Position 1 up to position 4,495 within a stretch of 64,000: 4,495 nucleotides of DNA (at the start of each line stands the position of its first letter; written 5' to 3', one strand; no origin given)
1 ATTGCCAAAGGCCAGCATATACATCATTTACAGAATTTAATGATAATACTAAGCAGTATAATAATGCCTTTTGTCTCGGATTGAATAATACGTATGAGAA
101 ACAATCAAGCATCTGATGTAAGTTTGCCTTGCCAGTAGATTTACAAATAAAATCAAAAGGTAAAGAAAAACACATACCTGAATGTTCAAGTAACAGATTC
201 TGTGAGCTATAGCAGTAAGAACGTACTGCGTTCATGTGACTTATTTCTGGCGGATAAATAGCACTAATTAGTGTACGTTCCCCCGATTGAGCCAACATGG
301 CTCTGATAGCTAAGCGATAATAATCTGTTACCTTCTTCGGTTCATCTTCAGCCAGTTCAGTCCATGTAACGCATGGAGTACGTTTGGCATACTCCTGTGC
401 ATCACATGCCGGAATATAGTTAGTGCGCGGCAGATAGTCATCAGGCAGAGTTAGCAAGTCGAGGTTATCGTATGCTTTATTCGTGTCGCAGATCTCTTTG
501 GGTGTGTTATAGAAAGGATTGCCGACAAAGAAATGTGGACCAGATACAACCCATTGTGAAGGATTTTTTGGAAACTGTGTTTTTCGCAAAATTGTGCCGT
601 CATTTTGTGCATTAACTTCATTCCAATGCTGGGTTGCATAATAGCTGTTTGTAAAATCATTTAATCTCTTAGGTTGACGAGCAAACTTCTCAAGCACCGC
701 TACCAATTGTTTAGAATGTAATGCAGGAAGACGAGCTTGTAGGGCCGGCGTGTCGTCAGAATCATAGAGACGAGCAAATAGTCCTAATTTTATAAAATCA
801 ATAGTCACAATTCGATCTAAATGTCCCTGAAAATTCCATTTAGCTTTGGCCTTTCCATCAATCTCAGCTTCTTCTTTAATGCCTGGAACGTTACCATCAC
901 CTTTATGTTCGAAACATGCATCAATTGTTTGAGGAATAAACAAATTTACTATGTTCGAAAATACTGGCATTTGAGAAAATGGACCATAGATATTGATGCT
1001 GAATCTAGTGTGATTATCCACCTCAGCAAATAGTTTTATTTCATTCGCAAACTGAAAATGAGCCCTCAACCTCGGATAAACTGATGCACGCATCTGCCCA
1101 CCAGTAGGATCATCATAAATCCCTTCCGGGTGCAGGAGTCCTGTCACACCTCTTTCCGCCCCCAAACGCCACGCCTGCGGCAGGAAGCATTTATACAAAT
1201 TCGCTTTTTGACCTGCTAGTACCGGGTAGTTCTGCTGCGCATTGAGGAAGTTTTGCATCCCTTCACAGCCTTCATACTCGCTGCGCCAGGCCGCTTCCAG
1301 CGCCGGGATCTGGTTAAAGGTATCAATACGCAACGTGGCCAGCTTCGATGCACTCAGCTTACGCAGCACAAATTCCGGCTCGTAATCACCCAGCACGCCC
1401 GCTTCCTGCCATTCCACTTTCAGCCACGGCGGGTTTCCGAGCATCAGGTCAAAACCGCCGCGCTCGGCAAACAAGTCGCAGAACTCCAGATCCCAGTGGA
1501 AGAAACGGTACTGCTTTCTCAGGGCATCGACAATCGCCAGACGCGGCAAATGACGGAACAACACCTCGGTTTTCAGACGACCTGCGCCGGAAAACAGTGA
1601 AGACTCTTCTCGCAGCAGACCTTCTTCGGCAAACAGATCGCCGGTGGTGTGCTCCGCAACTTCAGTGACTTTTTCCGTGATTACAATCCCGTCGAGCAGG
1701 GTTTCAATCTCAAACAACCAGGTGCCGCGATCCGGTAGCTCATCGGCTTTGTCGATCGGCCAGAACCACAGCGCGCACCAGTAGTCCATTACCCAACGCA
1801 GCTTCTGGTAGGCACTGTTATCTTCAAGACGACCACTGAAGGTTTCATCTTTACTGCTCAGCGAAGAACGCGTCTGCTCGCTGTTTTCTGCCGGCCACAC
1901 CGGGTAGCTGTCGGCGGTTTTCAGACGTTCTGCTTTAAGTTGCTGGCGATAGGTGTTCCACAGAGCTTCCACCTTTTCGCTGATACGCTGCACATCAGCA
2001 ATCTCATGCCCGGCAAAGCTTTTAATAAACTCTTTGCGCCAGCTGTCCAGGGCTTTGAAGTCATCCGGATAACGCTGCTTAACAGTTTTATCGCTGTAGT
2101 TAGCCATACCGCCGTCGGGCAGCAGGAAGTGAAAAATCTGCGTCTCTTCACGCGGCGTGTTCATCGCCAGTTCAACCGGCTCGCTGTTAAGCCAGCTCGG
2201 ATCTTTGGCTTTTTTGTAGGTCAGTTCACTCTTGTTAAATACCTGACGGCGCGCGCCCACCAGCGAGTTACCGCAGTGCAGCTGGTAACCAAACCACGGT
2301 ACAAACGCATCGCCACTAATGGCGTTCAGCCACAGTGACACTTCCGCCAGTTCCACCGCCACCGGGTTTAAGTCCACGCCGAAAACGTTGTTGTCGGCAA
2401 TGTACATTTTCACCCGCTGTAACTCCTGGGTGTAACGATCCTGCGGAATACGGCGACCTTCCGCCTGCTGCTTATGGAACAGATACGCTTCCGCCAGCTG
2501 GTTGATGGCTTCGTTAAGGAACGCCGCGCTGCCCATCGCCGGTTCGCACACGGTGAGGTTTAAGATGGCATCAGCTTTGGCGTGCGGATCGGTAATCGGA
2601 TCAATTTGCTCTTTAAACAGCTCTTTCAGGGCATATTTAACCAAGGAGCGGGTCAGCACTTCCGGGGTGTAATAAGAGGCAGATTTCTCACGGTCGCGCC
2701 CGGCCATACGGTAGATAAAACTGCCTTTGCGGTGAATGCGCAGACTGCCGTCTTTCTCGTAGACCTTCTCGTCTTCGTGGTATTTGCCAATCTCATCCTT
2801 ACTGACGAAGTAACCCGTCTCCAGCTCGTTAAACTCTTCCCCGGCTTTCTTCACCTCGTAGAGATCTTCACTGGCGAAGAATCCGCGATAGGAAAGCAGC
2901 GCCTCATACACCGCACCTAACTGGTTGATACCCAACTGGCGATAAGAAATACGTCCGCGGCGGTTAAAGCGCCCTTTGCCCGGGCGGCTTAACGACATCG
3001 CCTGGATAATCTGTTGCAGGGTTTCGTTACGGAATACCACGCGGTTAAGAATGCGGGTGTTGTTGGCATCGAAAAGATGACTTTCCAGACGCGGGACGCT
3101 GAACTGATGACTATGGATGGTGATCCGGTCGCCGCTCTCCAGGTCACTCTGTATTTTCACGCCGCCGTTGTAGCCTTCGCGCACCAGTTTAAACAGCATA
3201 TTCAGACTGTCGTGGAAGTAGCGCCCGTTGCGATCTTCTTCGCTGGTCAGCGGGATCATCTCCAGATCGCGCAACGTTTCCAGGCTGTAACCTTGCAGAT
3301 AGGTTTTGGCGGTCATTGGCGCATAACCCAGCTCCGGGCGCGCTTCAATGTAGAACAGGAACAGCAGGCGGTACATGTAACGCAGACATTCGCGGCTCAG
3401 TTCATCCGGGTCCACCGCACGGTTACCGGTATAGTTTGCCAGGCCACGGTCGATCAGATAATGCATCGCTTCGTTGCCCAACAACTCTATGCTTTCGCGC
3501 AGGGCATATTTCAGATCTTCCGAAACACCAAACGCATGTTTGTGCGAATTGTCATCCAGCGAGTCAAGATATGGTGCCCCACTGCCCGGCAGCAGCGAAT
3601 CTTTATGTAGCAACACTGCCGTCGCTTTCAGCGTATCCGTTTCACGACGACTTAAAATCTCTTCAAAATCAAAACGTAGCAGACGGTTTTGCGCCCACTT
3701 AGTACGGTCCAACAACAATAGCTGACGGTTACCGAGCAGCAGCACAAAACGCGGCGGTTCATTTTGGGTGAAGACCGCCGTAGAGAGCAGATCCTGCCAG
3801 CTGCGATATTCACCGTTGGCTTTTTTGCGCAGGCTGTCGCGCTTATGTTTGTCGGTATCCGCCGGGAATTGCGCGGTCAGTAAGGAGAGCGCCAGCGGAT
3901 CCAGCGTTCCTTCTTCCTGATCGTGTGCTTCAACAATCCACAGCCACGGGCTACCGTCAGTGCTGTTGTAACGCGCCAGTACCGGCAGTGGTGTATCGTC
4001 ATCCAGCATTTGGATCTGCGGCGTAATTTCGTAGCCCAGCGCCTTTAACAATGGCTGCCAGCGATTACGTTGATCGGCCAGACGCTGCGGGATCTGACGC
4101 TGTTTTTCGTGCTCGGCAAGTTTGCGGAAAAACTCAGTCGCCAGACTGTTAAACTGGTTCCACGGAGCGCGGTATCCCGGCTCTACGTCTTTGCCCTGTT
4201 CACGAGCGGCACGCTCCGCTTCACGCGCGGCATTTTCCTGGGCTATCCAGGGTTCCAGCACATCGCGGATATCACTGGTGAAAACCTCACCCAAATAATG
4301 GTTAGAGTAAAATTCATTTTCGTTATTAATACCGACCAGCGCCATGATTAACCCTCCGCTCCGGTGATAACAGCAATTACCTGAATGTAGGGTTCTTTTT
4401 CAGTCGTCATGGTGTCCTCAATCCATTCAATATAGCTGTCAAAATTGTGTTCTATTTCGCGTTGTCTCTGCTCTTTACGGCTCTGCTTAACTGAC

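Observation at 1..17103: DruH/DruE-like pair lying directly upstream of an SNF2 helicase and a large PglX-type adenine methyltransferase: hybrid Druantia/DISARM-like arrangement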

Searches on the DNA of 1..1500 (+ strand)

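Call 19: search_dna_similar(query=window:1-1500:+, collection=ecoli_genomes, mode=near, max_rows=15)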
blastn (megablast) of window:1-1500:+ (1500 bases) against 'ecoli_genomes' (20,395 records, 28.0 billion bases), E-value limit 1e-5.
Records with a match: 525; places in all: 536; records where one place covers at least 80% of the query: 316.
Genomes with a match: 525 of 5426; with a place that covers at least 80% of the query: 316. Places per genome that has any: lowest 1, median 1, highest 2. On chromosomes: 521 places; on plasmids: 15.
Best place of each record, by identity: >=99% 1; 95-99% 33; 90-95% 60; 80-90% 421; 60-80% 10.
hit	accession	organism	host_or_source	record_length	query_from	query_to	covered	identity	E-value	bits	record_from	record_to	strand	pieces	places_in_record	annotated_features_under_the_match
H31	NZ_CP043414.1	Escherichia coli strain EC42405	bovine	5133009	1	1500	100%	87.7%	0e+0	1740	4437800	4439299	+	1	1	class I SAM-dependent DNA methyltransferase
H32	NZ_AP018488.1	Escherichia coli O157:H7 strain PV15-279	Homo sapiens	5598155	1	1500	100%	83.2%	0e+0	1358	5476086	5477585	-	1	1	class I SAM-dependent DNA methyltransferase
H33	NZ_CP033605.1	Escherichia coli O157:H7 strain TR01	Cattle carcass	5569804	1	1500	100%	83.2%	0e+0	1358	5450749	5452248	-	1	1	class I SAM-dependent DNA methyltransferase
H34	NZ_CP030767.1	Escherichia coli strain 2017C-4109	missing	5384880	1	1500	100%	83.2%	0e+0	1358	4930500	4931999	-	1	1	class I SAM-dependent DNA methyltransferase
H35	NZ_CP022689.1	Escherichia coli strain CDC#03-98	missing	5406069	1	1500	100%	83.2%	0e+0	1358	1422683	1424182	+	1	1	class I SAM-dependent DNA methyltransferase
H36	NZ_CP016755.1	Escherichia coli strain FORC_044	Homo sapiens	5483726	1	1500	100%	83.2%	0e+0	1358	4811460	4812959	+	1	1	class I SAM-dependent DNA methyltransferase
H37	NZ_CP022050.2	Escherichia coli O157 strain FDAARGOS_293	Homo sapiens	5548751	1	1500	100%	83.2%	0e+0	1358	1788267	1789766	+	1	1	class I SAM-dependent DNA methyltransferase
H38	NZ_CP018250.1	Escherichia coli strain 10671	Cattle faeces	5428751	1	1500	100%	83.2%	0e+0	1358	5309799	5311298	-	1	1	class I SAM-dependent DNA methyltransferase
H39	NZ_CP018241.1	Escherichia coli strain 319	missing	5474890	1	1500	100%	83.2%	0e+0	1358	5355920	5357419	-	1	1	class I SAM-dependent DNA methyltransferase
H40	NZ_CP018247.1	Escherichia coli strain 7784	Cattle faeces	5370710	1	1500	100%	83.2%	0e+0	1358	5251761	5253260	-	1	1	class I SAM-dependent DNA methyltransferase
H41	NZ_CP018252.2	Escherichia coli strain 9000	Cattle faeces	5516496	1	1500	100%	83.2%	0e+0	1358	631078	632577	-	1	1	class I SAM-dependent DNA methyltransferase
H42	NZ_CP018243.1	Escherichia coli strain 350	missing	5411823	1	1500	100%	83.2%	0e+0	1358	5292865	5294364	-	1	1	class I SAM-dependent DNA methyltransferase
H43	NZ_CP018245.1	Escherichia coli strain 472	missing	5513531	1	1500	100%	83.2%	0e+0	1358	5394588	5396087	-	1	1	class I SAM-dependent DNA methyltransferase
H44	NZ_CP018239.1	Escherichia coli strain 272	missing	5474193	1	1500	100%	83.2%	0e+0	1358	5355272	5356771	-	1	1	class I SAM-dependent DNA methyltransferase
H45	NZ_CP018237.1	Escherichia coli strain 155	missing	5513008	1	1500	100%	83.2%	0e+0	1358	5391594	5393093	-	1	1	class I SAM-dependent DNA methyltransferase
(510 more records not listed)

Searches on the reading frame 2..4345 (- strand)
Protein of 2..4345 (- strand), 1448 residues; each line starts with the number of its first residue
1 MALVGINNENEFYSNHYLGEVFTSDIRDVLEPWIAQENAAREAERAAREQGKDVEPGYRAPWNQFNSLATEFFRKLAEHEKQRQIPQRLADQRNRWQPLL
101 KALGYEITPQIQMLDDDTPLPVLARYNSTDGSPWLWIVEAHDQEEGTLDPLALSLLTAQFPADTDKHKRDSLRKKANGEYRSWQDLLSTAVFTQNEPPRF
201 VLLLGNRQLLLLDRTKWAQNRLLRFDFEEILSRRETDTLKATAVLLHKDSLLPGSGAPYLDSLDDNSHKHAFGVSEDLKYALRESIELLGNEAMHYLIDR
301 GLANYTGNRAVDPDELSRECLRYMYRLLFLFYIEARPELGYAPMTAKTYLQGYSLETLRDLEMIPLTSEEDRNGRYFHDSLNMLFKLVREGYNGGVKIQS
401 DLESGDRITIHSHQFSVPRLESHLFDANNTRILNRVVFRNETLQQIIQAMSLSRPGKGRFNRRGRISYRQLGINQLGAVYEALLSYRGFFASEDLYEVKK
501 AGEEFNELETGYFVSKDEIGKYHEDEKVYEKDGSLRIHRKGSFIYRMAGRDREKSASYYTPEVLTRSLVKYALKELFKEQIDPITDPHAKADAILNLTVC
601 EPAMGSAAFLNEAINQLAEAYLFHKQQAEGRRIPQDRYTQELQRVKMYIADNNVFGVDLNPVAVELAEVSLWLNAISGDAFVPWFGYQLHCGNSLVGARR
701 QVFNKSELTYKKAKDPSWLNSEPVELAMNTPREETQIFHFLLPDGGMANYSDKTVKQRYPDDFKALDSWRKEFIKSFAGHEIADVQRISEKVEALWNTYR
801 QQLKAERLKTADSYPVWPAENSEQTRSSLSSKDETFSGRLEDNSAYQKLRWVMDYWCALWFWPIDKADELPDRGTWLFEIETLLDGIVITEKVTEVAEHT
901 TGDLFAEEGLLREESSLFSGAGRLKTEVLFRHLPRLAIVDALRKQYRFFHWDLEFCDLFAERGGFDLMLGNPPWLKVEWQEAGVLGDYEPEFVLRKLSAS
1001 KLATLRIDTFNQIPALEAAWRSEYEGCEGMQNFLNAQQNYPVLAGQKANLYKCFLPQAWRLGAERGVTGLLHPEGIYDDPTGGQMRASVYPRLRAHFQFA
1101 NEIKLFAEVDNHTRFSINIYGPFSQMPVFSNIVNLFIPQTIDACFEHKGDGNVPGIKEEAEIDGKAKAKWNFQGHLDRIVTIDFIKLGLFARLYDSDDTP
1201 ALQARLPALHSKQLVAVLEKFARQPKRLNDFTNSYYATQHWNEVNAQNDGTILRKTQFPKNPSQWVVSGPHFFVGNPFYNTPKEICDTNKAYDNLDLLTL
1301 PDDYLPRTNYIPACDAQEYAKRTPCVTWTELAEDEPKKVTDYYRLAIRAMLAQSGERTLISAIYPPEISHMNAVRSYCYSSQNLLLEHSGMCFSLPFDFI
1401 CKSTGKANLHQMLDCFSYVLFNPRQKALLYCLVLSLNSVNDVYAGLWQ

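Call 4: search_protein_families(proteins=[window:2-4345:-], library=padloc, max_evalue=0.001)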
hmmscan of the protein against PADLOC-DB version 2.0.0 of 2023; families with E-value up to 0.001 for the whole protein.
window:2-4345:- (1448 aa): 26 families (the best 25 are shown)
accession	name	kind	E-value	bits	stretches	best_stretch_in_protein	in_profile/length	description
PDLC03614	REase_MTase_IIG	-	9.9e-239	793.6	1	98-1447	76-1416/1584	Type IIG restriction enzyme-methyltransferase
PDLC03611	REase_MTase_IIG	-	2e-183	610.1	1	188-1447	151-1401/1532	Type IIG restriction enzyme-methyltransferase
PDLC02643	DrmMI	-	2.7e-57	192.5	3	538-701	539-723/1347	DrmMI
PDLC02638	DrmMI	-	2.6e-48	162.9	3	539-706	539-728/935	DrmMI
PDLC03622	REase_MTase_IIG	-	1.2e-32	110.4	3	936-1033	799-895/1524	Type IIG restriction enzyme-methyltransferase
PDLC03613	REase_MTase_IIG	-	1e-27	94.3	2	413-700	336-617/1250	Type IIG restriction enzyme-methyltransferase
PDLC03618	REase_MTase_IIG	-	1.1e-25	87.2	2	537-700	532-715/1429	Type IIG restriction enzyme-methyltransferase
PDLC02644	DrmMI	-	7.5e-25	85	2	536-700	47-231/988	DrmMI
PDLC02645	DrmMI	-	1.5e-21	74.3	1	537-713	532-727/772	DrmMI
PDLC02639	DrmMI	-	1.9e-21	74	1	555-702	250-391/803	DrmMI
PDLC03609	REase_MTase_IIG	-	2.4e-16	56.7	1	593-697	433-533/1066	Type IIG restriction enzyme-methyltransferase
PDLC03620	REase_MTase_IIG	-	3.3e-14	49.5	1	421-699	448-727/1378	Type IIG restriction enzyme-methyltransferase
PDLC02646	DrmMI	-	1.5e-13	47.8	2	944-998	261-315/792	DrmMI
PDLC03604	REase_MTase_IIG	-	1.3e-12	44.6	1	537-704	340-510/1011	Type IIG restriction enzyme-methyltransferase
PDLC03612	REase_MTase_IIG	-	1.7e-10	37.7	1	632-674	574-616/1247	Type IIG restriction enzyme-methyltransferase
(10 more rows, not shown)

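Call 32: profile_search(protein=window:746-4345:-)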
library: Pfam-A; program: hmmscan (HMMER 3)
A. the first sequence (1200 residues): domains with independent E <= 10: 5; with E <= 0.001: 1
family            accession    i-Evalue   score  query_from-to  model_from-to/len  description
Eco57I            PF07669.17     0.0005    20.6     938-979        48-89/171  Eco57I restriction-modification methylase
Eco57I            PF07669.17     0.0012    19.5     652-738         1-25/171  Eco57I restriction-modification methylase
MmeI_Mtase        PF20473.4      0.0014    18.3     593-675        17-86/259  MmeI, DNA-methyltransferase domain
N6_Mtase          PF02384.22      0.016    15.0     547-680        17-106/311  N-6 DNA Methylase
Eco57I            PF07669.17        2.8     8.4    1033-1084       95-145/171  Eco57I restriction-modification methylase

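Call 59: search_protein_families(proteins=[window:2-4345:-], library=ncbifam, max_evalue=0.001)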
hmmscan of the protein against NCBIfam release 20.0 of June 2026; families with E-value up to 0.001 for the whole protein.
window:2-4345:- (1448 aa): 3 families
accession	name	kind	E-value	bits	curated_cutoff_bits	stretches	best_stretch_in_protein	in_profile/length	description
NF033455.1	BREX_6_MTaseX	exception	7.1e-08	30.4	900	1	591-675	324-400/1319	BREX-6 system adenine-specific DNA-methyltransferase PglX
NF033452.1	BREX_1_MTaseX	exception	2.4e-06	25.7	500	1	578-676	299-380/1210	BREX-1 system adenine-specific DNA-methyltransferase PglX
NF047738.1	antiphage_MADS2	equivalog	0.00027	19.3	720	1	597-673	333-407/654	methylation-associated defense system DNA methyltransferase MAD2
